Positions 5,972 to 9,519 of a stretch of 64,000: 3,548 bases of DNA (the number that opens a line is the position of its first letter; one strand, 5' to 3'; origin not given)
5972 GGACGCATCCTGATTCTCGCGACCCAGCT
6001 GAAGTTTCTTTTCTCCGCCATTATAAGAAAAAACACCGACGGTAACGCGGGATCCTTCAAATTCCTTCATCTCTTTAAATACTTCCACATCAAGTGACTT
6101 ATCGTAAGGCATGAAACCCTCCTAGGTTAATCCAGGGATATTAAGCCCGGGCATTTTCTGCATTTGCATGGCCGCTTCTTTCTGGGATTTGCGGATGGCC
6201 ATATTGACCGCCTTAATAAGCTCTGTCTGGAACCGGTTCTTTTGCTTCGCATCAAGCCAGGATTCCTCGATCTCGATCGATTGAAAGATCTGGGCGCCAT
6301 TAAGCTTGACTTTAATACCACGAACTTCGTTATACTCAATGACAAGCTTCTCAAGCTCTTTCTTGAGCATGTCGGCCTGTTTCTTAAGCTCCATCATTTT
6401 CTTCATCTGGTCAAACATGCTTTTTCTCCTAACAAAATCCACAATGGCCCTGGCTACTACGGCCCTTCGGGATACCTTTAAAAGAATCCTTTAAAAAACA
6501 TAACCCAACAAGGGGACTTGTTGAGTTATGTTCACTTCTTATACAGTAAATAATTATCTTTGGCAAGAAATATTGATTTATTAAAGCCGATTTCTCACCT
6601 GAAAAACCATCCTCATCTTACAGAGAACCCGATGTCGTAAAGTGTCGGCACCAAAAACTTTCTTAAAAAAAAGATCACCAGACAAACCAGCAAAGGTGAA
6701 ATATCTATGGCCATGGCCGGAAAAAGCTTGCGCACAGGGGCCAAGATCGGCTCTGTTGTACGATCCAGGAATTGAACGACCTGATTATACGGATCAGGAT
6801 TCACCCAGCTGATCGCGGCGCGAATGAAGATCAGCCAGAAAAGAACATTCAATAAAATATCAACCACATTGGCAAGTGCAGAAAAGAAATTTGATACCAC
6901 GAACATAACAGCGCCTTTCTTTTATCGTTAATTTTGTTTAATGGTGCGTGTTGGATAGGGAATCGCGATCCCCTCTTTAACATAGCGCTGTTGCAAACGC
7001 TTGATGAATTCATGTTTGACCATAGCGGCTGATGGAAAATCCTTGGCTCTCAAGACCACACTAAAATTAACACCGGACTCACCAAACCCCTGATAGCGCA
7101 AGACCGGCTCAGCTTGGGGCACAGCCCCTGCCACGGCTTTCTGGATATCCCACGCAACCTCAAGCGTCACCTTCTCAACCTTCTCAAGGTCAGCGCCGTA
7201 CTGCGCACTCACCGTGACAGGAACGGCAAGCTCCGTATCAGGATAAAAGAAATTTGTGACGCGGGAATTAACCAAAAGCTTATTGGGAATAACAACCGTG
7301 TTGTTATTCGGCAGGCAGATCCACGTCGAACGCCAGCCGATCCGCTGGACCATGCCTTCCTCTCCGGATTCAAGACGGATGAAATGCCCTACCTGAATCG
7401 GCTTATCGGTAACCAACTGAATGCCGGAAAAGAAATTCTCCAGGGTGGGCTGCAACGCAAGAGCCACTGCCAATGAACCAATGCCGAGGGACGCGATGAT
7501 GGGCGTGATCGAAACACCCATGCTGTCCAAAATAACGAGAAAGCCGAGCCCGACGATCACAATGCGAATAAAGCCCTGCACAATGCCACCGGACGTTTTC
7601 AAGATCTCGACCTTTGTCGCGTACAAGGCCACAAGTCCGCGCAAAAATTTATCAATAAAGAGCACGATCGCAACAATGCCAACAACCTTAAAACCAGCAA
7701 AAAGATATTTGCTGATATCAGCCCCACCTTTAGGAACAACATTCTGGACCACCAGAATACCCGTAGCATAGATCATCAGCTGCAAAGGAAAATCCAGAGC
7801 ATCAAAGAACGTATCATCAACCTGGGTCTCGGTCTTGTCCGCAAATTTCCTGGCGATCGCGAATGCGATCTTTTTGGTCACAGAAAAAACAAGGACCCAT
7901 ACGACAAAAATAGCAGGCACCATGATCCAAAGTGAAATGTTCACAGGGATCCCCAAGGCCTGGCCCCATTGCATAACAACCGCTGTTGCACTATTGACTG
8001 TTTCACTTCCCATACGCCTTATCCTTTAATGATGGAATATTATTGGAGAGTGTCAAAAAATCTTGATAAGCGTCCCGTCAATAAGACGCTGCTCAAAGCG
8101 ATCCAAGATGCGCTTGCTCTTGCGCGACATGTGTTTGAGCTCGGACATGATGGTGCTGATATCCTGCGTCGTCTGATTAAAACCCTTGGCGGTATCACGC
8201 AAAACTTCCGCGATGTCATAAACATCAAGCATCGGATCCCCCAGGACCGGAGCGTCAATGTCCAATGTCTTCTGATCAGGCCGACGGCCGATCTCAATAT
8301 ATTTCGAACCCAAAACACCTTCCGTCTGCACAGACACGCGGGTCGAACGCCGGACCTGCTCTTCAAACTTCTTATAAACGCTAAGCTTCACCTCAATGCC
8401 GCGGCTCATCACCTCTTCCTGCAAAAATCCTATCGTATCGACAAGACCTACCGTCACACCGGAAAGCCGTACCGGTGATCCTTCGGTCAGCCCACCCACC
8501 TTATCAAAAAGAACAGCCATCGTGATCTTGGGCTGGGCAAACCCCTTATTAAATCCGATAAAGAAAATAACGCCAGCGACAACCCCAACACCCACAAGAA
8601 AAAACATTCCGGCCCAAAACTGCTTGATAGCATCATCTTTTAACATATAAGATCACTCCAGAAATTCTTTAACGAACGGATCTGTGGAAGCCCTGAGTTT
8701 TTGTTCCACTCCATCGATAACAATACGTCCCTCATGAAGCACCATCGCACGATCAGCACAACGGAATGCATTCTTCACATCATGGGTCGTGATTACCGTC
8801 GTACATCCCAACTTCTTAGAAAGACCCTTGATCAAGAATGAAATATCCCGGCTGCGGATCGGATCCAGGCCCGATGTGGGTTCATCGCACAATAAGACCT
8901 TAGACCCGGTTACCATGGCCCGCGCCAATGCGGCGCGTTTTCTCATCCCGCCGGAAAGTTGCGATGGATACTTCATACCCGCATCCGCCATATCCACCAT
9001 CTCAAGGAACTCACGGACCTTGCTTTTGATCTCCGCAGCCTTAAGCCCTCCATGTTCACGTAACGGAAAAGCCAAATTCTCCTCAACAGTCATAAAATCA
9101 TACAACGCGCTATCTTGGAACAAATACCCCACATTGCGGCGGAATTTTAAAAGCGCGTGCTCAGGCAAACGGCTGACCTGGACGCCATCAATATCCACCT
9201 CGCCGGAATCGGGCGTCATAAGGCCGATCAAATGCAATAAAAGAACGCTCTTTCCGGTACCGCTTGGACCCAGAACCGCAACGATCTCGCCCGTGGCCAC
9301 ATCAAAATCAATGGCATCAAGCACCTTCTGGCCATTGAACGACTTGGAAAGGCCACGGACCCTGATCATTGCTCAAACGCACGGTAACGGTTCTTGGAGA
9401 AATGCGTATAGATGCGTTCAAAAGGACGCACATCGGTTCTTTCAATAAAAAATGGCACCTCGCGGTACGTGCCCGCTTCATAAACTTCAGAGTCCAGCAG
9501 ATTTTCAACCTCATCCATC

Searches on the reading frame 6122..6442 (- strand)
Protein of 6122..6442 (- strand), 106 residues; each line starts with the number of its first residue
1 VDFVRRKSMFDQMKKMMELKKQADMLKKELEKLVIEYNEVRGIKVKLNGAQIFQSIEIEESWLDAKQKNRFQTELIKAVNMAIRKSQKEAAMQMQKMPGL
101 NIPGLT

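Call 59: search_protein_families(library=pfam, proteins=[window:6122-6442:-], max_evalue=0.001)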
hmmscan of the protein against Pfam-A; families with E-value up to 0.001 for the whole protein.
window:6122-6442:- (106 aa): 1 family
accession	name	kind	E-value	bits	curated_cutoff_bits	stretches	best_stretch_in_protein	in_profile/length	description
PF02575.21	YbaB_DNA_bd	-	4.9e-11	43.1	25.5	1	13-99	1-88/91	YbaB/EbfC DNA-binding family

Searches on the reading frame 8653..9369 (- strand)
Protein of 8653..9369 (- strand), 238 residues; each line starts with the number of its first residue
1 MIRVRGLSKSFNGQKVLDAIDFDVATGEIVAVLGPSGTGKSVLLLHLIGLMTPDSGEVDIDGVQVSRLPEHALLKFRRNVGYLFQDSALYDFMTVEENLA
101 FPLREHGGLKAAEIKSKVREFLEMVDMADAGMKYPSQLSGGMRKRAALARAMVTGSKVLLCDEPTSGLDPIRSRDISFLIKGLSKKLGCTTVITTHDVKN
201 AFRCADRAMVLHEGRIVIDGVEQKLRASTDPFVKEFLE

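Call 53: search_protein_families(library=pfam, proteins=[window:8653-9369:-], max_evalue=0.00001)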
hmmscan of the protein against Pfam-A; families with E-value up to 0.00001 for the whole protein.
window:8653-9369:- (238 aa): 1 family
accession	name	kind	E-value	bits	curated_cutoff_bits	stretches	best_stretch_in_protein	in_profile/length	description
PF00005.33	ABC_tran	-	1e-34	120.5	25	1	17-166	1-137/137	ABC transporter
